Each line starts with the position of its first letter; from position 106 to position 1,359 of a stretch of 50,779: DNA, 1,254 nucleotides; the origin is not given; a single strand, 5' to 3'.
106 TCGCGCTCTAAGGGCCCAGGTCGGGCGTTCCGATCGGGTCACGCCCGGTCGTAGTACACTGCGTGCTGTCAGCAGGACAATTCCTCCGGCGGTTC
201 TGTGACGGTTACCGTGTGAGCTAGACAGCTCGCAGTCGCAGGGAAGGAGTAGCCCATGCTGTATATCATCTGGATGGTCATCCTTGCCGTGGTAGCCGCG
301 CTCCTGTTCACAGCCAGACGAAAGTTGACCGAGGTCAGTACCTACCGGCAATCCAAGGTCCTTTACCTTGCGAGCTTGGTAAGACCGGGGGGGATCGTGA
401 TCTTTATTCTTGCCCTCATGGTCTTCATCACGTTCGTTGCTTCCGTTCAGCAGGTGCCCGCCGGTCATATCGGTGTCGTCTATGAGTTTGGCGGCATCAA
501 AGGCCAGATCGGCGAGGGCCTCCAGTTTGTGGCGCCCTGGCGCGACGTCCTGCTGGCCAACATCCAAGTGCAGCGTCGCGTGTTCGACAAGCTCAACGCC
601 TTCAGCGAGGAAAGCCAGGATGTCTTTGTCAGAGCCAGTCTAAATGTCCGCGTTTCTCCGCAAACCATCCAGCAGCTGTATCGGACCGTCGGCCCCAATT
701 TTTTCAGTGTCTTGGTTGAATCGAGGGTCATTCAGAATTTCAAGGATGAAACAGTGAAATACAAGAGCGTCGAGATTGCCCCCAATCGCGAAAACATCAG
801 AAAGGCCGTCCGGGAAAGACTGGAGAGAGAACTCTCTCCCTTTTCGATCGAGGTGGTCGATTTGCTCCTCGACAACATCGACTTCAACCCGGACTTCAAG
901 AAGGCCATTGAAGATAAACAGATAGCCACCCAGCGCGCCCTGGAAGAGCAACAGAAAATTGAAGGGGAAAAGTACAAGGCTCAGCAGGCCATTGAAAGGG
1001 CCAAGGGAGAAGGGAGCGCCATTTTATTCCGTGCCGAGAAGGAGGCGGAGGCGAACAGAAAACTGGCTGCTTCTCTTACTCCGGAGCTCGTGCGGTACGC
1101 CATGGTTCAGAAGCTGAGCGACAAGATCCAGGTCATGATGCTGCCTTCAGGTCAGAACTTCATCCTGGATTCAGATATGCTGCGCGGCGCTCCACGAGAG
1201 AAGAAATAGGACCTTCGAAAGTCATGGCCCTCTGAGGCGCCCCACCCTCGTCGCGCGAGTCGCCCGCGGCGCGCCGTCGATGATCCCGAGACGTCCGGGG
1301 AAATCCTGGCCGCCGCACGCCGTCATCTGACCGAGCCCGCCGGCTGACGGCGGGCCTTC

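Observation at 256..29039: Inverted duplication of a low-GC SPFH/prohibitin cassette bracketing about 27 kb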

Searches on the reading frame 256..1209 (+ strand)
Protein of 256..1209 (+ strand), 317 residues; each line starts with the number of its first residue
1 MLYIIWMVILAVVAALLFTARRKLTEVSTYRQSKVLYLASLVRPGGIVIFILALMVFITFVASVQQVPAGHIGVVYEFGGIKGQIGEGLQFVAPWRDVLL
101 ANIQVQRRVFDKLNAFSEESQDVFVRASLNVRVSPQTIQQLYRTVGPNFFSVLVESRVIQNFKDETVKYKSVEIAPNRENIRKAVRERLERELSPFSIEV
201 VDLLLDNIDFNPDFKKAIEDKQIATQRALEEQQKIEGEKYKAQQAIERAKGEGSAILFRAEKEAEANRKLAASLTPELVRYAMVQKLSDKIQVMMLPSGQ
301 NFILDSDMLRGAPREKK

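Call 7: search_protein_families(library=pfam, proteins=[window:256-1209:+], max_evalue=0.01)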
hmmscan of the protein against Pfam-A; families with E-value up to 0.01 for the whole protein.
window:256-1209:+ (317 aa): 1 family
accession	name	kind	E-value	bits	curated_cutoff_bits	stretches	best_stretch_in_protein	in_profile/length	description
PF01145.31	Band_7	-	4.9e-27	95.5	23.6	1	66-243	2-166/176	SPFH domain / Band 7 family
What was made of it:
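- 256..1209 (+): Copy A: intact prohibitin-like SPFH gene. It encodes 317 aa with two N-terminal hydrophobic segments, a Band_7 domain and a C-terminal coiled-coil-like K/E/Q/A-rich stretch. Pfam Band_7, E 4.9e-27 (call 7).
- Both proteins match Band_7 (call 7).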

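Call 10: find_homologous_proteins(query=window:256-1206:+, max_evalue=1e-10)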
Query window:256-1206:+ (317 aa): 739 proteins with E <= 1e-10 among 6246 candidates; the best 120 are listed.
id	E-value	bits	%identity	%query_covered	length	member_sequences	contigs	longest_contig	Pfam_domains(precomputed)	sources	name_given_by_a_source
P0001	8.4e-182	621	92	100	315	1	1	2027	PF01145.32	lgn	-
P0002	9.8e-182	620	92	100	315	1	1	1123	PF01145.32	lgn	-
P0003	2.1e-181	619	91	100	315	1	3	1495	PF01145.32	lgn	-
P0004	3.1e-181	619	92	100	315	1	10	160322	PF01145.32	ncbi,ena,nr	ncbi:MAG: hypothetical protein DMD96_21415 [Candidatus Rokuibacteriota bacterium]|nr:MAG: hypothetic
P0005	6.0e-181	618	92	99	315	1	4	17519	PF01145.32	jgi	-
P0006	3.0e-180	616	91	100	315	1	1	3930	PF01145.32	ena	-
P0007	3.6e-180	615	91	100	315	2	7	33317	PF01145.32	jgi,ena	jgi:regulator of protease activity HflC (stomatin/prohibitin superfamily)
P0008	6.2e-180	614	91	100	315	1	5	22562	PF01145.32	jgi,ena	-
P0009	7.7e-180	614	91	100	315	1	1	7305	PF01145.32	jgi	jgi:regulator of protease activity HflC (stomatin/prohibitin superfamily)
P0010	1.0e-179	614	91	100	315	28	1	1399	PF01145.32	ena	-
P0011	1.1e-179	614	91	100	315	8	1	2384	PF01145.32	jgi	jgi:regulator of protease activity HflC (stomatin/prohibitin superfamily)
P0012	1.2e-179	614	91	100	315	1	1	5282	PF01145.32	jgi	jgi:regulator of protease activity HflC (stomatin/prohibitin superfamily)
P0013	1.6e-179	613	91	100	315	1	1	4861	PF01145.32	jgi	jgi:regulator of protease activity HflC (stomatin/prohibitin superfamily)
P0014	1.7e-179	613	91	100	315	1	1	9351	PF01145.32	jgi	-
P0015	2.2e-179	613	91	100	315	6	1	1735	PF01145.32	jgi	jgi:regulator of protease activity HflC (stomatin/prohibitin superfamily)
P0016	2.4e-179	613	91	100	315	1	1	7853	PF01145.32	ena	-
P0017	3.5e-179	612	91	100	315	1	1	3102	PF01145.32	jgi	jgi:regulator of protease activity HflC (stomatin/prohibitin superfamily)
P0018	4.6e-179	612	91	100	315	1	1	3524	PF01145.32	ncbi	-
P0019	5.2e-179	611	91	100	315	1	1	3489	PF01145.32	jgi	-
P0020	5.4e-179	611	91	100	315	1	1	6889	PF01145.32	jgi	-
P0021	6.2e-179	611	91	100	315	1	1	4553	PF01145.32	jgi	-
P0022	6.4e-179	611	91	100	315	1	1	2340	PF01145.32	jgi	-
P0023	8.5e-179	611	91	100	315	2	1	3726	PF01145.32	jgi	jgi:regulator of protease activity HflC (stomatin/prohibitin superfamily)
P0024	9.0e-179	611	90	100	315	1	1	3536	PF01145.32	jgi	jgi:regulator of protease activity HflC (stomatin/prohibitin superfamily)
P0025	9.8e-179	611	91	100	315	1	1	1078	PF01145.32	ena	-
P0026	1.1e-178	610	91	100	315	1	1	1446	PF01145.32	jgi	-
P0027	1.2e-178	610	91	100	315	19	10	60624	PF01145.32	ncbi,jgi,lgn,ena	-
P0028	1.4e-178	610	91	100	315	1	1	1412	PF01145.32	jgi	jgi:regulator of protease activity HflC (stomatin/prohibitin superfamily)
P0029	1.4e-178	610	90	100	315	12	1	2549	PF01145.32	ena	-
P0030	1.6e-178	610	90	100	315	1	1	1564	PF01145.32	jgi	-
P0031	1.6e-178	610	90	100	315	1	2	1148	PF01145.32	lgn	-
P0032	1.7e-178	610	91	100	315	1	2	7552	PF01145.32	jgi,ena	-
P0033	1.9e-178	610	90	100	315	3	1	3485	PF01145.32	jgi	jgi:regulator of protease activity HflC (stomatin/prohibitin superfamily)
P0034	2.1e-178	609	90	100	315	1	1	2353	PF01145.32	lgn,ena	-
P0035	2.3e-178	609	91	100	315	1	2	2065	PF01145.32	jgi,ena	jgi:regulator of protease activity HflC (stomatin/prohibitin superfamily)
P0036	2.4e-178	609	90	100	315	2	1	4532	PF01145.32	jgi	-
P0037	2.7e-178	609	90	100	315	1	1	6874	PF01145.32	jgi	-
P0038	3.0e-178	609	90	100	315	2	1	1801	PF01145.32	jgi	jgi:regulator of protease activity HflC (stomatin/prohibitin superfamily)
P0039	3.4e-178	609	90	100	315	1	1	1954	PF01145.32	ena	-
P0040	3.8e-178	609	91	100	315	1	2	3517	PF01145.32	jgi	-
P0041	4.3e-178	608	90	100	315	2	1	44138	PF01145.32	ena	-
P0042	5.0e-178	608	90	100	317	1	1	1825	PF01145.32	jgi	jgi:regulator of protease activity HflC (stomatin/prohibitin superfamily)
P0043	5.7e-178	608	91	100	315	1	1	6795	PF01145.32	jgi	jgi:regulator of protease activity HflC (stomatin/prohibitin superfamily)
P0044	6.1e-178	608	90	100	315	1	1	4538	PF01145.32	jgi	jgi:regulator of protease activity HflC (stomatin/prohibitin superfamily)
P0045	6.4e-178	608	90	100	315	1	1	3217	PF01145.32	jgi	jgi:regulator of protease activity HflC (stomatin/prohibitin superfamily)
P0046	6.5e-178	608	90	100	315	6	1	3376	PF01145.32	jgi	-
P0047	6.7e-178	608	90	100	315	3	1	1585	PF01145.32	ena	-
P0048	8.1e-178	608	90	100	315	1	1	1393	PF01145.32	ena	-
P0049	9.9e-178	607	89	100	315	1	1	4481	PF01145.32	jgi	jgi:regulator of protease activity HflC (stomatin/prohibitin superfamily)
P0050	1.1e-177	607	90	100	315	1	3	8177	PF01145.32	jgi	-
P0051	1.2e-177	607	89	100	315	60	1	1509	PF01145.32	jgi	-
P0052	1.3e-177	607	90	100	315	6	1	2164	PF01145.32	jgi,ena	-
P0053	1.3e-177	607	90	100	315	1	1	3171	PF01145.32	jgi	-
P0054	1.5e-177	607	90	100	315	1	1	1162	PF01145.32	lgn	-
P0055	1.6e-177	607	90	100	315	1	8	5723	PF01145.32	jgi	jgi:regulator of protease activity HflC (stomatin/prohibitin superfamily)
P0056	1.8e-177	606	90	100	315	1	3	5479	PF01145.32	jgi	jgi:regulator of protease activity HflC (stomatin/prohibitin superfamily)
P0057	1.9e-177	606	90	100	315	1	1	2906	PF01145.32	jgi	jgi:regulator of protease activity HflC (stomatin/prohibitin superfamily)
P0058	1.9e-177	606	90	100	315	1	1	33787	PF01145.32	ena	-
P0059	2.0e-177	606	90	100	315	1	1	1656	PF01145.32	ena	-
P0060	2.3e-177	606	90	100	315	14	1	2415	PF01145.32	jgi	jgi:regulator of protease activity HflC (stomatin/prohibitin superfamily)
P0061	2.3e-177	606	90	100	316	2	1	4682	PF01145.32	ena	-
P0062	4.7e-177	605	90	100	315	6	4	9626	PF01145.32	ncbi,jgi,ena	-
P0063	4.7e-177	605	90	100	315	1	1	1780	PF01145.32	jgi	jgi:regulator of protease activity HflC (stomatin/prohibitin superfamily)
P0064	4.9e-177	605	90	100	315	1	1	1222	PF01145.32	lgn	-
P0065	6.7e-177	605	89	100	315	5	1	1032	PF01145.32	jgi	-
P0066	6.9e-177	604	89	100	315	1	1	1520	PF01145.32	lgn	-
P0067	8.0e-177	604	91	100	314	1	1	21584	PF01145.32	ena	-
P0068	8.1e-177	604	90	100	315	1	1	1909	PF01145.32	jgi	jgi:regulator of protease activity HflC (stomatin/prohibitin superfamily)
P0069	8.8e-177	604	89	100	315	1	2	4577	PF01145.32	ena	-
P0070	1.2e-176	604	90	100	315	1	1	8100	PF01145.32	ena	-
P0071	3.5e-176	602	89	100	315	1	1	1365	PF01145.32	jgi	jgi:regulator of protease activity HflC (stomatin/prohibitin superfamily)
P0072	4.9e-176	602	89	100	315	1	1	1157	PF01145.32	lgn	-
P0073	4.9e-176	602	88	100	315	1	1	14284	PF01145.32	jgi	jgi:regulator of protease activity HflC (stomatin/prohibitin superfamily)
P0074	1.0e-175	601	89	100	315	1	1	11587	PF01145.32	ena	-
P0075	1.1e-175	601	89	100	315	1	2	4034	PF01145.32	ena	-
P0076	1.3e-175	600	89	100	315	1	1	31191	PF01145.32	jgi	jgi:regulator of protease activity HflC (stomatin/prohibitin superfamily)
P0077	1.4e-175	600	90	100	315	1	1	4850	PF01145.32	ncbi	-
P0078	1.6e-175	600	89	100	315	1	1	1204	PF01145.32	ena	-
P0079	1.9e-175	600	88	100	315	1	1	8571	PF01145.32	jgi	jgi:regulator of protease activity HflC (stomatin/prohibitin superfamily)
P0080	2.1e-175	600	89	100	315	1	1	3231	PF01145.32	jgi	jgi:regulator of protease activity HflC (stomatin/prohibitin superfamily)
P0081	2.3e-175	599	88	100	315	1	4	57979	PF01145.32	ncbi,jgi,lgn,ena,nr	ncbi:MAG: hypothetical protein DME00_35770 [Candidatus Rokuibacteriota bacterium]|nr:MAG: hypothetic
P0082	2.3e-175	599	90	100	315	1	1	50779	PF01145.32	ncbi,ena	-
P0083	2.8e-175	599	88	100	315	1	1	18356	PF01145.32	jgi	jgi:regulator of protease activity HflC (stomatin/prohibitin superfamily)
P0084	2.8e-175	599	88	100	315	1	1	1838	PF01145.32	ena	-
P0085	3.3e-175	599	88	100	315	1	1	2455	PF01145.32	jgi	-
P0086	4.2e-175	599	88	100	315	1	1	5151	PF01145.32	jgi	-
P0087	5.2e-175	598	88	100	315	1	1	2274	PF01145.32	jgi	jgi:regulator of protease activity HflC (stomatin/prohibitin superfamily)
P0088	5.3e-175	598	88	100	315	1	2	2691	PF01145.32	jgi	jgi:regulator of protease activity HflC (stomatin/prohibitin superfamily)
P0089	5.6e-175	598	89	100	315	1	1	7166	PF01145.32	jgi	jgi:regulator of protease activity HflC (stomatin/prohibitin superfamily)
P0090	6.1e-175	598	88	100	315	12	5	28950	PF01145.32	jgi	jgi:regulator of protease activity HflC (stomatin/prohibitin superfamily)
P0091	7.9e-175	598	88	100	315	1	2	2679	PF01145.32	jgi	jgi:regulator of protease activity HflC (stomatin/prohibitin superfamily)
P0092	8.3e-175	598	88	100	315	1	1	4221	PF01145.32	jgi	jgi:regulator of protease activity HflC (stomatin/prohibitin superfamily)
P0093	8.3e-175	598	88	100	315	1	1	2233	PF01145.32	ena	-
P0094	9.1e-175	598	88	100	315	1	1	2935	PF01145.32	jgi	jgi:prohibitin 2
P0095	9.3e-175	598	88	100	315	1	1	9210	PF01145.32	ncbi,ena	-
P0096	9.6e-175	597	88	100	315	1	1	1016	PF01145.32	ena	-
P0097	1.8e-174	597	88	100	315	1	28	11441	PF01145.32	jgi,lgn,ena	jgi:regulator of protease activity HflC (stomatin/prohibitin superfamily)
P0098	2.0e-174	596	88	100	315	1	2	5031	PF01145.32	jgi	jgi:regulator of protease activity HflC (stomatin/prohibitin superfamily)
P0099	2.2e-174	596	89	100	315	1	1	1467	PF01145.32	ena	-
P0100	3.1e-174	596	88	100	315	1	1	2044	PF01145.32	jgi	jgi:regulator of protease activity HflC (stomatin/prohibitin superfamily)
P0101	4.6e-174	595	88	100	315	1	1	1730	PF01145.32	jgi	jgi:regulator of protease activity HflC (stomatin/prohibitin superfamily)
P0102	1.6e-173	593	88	100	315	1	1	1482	PF01145.32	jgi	jgi:regulator of protease activity HflC (stomatin/prohibitin superfamily)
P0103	3.2e-173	592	87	100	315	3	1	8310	PF01145.32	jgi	-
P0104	8.5e-173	591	88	100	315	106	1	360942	PF01145.32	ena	-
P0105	3.5e-172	589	87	99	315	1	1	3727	PF01145.32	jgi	jgi:prohibitin 2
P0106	4.0e-172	589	89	100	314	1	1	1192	PF01145.32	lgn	-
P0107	6.5e-172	588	87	100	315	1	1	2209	PF01145.32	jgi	jgi:prohibitin 2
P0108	7.8e-172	588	87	100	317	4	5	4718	PF01145.32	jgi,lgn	jgi:regulator of protease activity HflC (stomatin/prohibitin superfamily)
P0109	8.1e-172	588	88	100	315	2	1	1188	PF01145.32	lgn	-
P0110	8.2e-172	588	87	100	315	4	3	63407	PF01145.32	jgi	jgi:regulator of protease activity HflC (stomatin/prohibitin superfamily)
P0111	6.3e-167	572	85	100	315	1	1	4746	PF01145.32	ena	-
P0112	3.4e-165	566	86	100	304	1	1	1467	PF01145.32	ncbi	-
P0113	5.1e-163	559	92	90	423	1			PF01145.32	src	-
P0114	3.7e-158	543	79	100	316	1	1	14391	PF01145.32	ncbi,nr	ncbi:MAG: prohibitin family protein [Deltaproteobacteria bacterium]|nr:prohibitin family protein [De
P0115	5.9e-158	542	96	84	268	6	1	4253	PF01145.32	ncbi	-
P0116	6.1e-157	539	96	83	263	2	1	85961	PF01145.32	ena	-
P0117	7.4e-157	539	81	98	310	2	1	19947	PF01145.32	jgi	jgi:regulator of protease activity HflC (stomatin/prohibitin superfamily)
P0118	6.6e-155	532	83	100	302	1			PF01145.32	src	-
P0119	1.3e-147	508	75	100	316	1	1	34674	PF01145.32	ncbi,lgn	ncbi:MAG: prohibitin family protein [Candidatus Binatia bacterium]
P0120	7.8e-142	490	73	100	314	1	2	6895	PF01145.32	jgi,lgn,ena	-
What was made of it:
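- Closest known: HflK/HflC modulators of the FtsH protease. Same: JGI annotators call the homologues 'regulator of protease activity HflC' (call 10).
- More than 110 protein clusters show 85-92% identity to copy A (call 10).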

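Call 12: find_related_loci(query=window:256-1206:+, collection=genome_contigs, flank=10000)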
Query window:256-1206:+ (317 aa) in genome_contigs; peptide patterns used: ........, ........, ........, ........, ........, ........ (x = any residue, [..] = any of these).
161 stretches matched a pattern; 75 encode a relative of the query (tblastn E <= 1e-3); 75 distinct loci.
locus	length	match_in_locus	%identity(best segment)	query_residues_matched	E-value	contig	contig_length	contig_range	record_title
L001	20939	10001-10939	92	3-317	0e+0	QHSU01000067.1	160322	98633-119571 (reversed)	MAG: Candidatus Rokuibacteriota bacterium isolate AR23 14_1009_16_40cm_scaffold_36_curated, whole genome shotgun sequenc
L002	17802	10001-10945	91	1-317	0e+0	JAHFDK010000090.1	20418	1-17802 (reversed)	MAG: Candidatus Rokuibacteriota bacterium isolate nzgw243 NODE_447_length_20419_cov_19.091388, whole genome shotgun sequ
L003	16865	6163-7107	90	1-317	0e+0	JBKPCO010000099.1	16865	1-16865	MAG: Candidatus Methylomirabilota bacterium isolate GB_EKS_MAG_00049 GB_EKS_000000995034, whole genome shotgun sequence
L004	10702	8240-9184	89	1-317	0e+0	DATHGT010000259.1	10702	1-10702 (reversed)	MAG TPA_asm: Candidatus Acidoferrum sp. isolate SMAG_U12481 k141_383489, whole genome shotgun sequence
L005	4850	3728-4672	90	1-317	0e+0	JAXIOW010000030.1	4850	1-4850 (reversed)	MAG: Nitrospirales bacterium isolate Fractures_MAG_03 c_000000107350, whole genome shotgun sequence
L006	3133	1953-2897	88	1-317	0e+0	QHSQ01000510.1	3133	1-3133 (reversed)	MAG: Candidatus Rokuibacteriota bacterium isolate AR27 14_0903_09_40cm_scaffold_40664_curated, whole genome shotgun sequ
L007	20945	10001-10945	87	1-317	0e+0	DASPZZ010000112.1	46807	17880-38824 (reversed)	MAG TPA_asm: Candidatus Binatia bacterium isolate SMAG_U11632 k141_727798, whole genome shotgun sequence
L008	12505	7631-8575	87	1-317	0e+0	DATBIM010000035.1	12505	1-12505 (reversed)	MAG TPA_asm: Candidatus Methylomirabilota bacterium isolate SMAG_U3894 k141_1566303, whole genome shotgun sequence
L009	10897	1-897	90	17-317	0e+0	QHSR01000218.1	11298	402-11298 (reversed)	MAG: Candidatus Rokuibacteriota bacterium isolate AR26 14_1009_13_40cm_scaffold_3183_curated, whole genome shotgun seque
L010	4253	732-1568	92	37-317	3e-176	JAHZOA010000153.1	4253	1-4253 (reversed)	MAG: Armatimonadota bacterium isolate CR_Sed_300A_bin.46 scaffold_9373, whole genome shotgun sequence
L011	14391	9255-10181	80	1-311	7e-169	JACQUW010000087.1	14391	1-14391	MAG: Deltaproteobacteria bacterium isolate NC_groundwater_1447_Ag_S-0.65um_55_23 S_p65_S5_coassembly_k141_1130038, whole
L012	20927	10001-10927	76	1-311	3e-158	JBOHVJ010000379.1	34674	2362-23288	MAG: Candidatus Binatia bacterium isolate M3-S_metawrap_bin.153 k127_1064464, whole genome shotgun sequence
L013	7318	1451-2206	94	66-317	2e-155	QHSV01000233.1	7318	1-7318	MAG: Candidatus Rokuibacteriota bacterium isolate AR22 14_0903_16_40cm_scaffold_15866_curated, whole genome shotgun sequ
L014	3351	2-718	97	79-317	1e-159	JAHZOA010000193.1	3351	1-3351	MAG: Armatimonadota bacterium isolate CR_Sed_300A_bin.46 scaffold_16698, whole genome shotgun sequence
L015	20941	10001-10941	51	1-317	6e-69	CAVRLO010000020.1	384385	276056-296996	MAG: uncultured Candidatus Rokubacteria bacterium isolate MFD04850.bin.2.308 genome assembly, contig: contig_52637, whol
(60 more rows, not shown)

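Call 20: find_encoding_contigs(protein=window:256-1209:+, flank=10000, max_places=6)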
Protein window:256-1209:+ (317 aa): no gene with exactly this product is on record in the collection.

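Call 21: find_encoding_contigs(protein=P0116, flank=10000, max_places=6)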
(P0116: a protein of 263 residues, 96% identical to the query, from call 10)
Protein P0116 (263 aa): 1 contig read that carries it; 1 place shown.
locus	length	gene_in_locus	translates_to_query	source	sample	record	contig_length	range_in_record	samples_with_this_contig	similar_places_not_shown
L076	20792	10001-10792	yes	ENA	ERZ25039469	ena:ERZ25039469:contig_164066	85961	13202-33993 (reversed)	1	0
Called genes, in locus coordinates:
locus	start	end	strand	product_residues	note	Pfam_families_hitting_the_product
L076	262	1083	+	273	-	-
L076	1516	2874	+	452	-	PF13384:HTH_23 (weak), PF13551:HTH_29, PF13565:HTH_32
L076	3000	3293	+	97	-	-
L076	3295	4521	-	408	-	PF00296:Bac_luciferase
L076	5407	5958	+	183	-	PF00441:Acyl-CoA_dh_1 (faint), PF08028:Acyl-CoA_dh_2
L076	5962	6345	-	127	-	-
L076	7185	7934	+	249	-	PF13189:Cytidylate_kin2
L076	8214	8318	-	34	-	-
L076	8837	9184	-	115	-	PF00999:Na_H_Exchanger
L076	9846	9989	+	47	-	-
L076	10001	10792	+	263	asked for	PF01145:Band_7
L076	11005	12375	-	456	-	PF13701:DDE_Tnp_1_4, PF01609:DDE_Tnp_1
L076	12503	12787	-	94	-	-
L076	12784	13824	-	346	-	-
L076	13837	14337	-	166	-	PF00528:BPD_transp_1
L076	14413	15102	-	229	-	PF00528:BPD_transp_1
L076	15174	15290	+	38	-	-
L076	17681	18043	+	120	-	-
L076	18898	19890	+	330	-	-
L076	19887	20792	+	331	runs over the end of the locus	-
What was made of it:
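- L076 has a DDE transposase next door (call 21).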

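Call 22: find_encoding_contigs(protein=P0082, flank=10000, max_places=4)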
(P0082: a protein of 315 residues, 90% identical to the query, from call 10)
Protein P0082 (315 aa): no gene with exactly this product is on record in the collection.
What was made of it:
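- Tried and rejected: Exact-sequence look-ups of the A and B proteins returned no contig (calls 20, 22), so I could not recover the window's own record name.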

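Call 23: find_encoding_contigs(protein=P0104, flank=10000, max_places=4)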
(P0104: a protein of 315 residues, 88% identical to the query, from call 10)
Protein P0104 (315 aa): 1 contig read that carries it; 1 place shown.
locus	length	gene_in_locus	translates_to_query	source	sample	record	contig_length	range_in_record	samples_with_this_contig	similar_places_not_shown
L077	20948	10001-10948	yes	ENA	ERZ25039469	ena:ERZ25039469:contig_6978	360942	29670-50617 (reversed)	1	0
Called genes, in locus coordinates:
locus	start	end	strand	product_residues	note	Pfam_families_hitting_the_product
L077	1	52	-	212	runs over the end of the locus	-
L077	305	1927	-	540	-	PF00118:Cpn60_TCP1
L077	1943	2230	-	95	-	PF00166:Cpn10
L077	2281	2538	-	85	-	PF04226:Transgly_assoc (weak)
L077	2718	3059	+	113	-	-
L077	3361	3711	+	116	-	-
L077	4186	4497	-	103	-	-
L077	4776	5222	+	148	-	PF00011:HSP20, PF17886:ArsA_HSP20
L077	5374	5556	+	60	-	PF06348:DUF1059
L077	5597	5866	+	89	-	-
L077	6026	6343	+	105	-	-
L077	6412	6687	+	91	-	-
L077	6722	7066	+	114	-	-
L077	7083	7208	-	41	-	-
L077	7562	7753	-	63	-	-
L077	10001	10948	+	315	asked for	PF01145:Band_7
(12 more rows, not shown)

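Call 26: list_cluster_members(proteins=[P0082, window:256-1206:+, P0004, P0116])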
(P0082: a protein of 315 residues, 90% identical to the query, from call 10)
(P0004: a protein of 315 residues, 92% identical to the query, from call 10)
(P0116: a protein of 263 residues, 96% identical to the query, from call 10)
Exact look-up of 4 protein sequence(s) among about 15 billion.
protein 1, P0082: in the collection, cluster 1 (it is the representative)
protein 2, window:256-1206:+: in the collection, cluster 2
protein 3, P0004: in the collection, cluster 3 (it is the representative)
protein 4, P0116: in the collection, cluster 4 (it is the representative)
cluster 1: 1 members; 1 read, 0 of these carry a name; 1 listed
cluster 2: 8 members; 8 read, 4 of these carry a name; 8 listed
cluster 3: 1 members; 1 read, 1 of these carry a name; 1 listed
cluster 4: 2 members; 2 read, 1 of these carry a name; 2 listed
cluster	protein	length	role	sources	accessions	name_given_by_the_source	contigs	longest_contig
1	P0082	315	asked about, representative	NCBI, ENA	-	-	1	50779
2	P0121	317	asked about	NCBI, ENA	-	-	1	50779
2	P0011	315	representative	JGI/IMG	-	regulator of protease activity HflC (stomatin/prohibitin superfamily)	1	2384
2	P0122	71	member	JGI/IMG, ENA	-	hypothetical protein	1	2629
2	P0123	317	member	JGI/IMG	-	regulator of protease activity HflC (stomatin/prohibitin superfamily)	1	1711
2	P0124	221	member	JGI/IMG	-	regulator of protease activity HflC (stomatin/prohibitin superfamily)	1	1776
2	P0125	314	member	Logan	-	-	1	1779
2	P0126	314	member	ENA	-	-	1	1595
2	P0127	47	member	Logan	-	-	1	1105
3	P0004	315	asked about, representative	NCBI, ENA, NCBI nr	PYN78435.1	MAG: hypothetical protein DMD96_21415 [Candidatus Rokuibacteriota bacterium] | MAG: hypothetical protein DMD96_21415 [Candidatus Rokubacteria bacterium]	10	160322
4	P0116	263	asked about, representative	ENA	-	-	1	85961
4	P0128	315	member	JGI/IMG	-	regulator of protease activity HflC (stomatin/prohibitin superfamily)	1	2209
